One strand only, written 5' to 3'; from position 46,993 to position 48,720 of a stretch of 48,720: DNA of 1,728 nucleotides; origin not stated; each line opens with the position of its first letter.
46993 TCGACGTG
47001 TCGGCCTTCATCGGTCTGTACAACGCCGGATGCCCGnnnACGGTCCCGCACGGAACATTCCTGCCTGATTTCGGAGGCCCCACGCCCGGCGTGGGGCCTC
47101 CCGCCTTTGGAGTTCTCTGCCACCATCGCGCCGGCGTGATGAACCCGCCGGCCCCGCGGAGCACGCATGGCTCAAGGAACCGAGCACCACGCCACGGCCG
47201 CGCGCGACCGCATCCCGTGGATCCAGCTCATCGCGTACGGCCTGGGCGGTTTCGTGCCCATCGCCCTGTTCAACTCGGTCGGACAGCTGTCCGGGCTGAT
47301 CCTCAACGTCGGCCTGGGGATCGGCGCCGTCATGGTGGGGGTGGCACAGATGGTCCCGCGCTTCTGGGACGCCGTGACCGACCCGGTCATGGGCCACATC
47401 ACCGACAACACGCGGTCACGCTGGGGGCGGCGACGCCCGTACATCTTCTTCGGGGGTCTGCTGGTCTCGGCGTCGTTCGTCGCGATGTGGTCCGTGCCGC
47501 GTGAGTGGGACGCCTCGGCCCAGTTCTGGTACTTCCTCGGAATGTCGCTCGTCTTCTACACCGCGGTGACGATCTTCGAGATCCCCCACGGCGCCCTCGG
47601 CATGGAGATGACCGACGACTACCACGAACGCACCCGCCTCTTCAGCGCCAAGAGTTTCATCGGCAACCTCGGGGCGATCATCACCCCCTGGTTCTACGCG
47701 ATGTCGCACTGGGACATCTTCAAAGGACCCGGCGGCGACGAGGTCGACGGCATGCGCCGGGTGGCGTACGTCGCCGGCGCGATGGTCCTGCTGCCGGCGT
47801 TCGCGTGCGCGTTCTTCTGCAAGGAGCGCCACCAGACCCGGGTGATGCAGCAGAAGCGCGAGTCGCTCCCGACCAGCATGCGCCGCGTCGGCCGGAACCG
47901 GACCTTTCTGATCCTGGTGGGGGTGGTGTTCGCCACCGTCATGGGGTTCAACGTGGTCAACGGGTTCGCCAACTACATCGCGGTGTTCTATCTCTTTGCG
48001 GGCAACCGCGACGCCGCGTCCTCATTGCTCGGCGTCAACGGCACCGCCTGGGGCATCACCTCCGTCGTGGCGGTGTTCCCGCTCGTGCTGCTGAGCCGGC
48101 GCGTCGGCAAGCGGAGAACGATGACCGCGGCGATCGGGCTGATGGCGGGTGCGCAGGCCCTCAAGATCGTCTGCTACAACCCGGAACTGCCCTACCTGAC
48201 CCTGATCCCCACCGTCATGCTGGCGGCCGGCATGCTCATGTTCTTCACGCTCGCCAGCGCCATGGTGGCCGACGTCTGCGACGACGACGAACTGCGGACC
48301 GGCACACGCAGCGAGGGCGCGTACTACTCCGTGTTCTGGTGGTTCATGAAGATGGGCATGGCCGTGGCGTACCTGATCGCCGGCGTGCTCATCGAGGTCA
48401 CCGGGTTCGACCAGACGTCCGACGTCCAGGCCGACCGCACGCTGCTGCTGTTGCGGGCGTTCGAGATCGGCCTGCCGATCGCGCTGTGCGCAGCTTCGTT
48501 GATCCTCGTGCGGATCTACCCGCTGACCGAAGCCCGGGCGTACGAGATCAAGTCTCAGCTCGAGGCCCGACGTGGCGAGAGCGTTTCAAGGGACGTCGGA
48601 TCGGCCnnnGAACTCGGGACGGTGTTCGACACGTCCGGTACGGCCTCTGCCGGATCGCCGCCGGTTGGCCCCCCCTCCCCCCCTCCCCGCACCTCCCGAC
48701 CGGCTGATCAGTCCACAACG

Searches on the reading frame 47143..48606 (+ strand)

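Call 17: search_protein_families(library=pfam, proteins=[window:47143-48606:+], max_evalue=0.001)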
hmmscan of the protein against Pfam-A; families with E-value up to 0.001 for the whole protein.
window:47143-48606:+ (488 aa): 2 families
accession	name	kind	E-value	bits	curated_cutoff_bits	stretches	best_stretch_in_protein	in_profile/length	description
PF13347.12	MFS_2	-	1.8e-73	247.9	27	1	58-463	28-427/427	MFS/sugar transport protein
PF07690.21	MFS_1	-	1e-15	57.9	33.4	2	272-436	7-150/347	Major Facilitator Superfamily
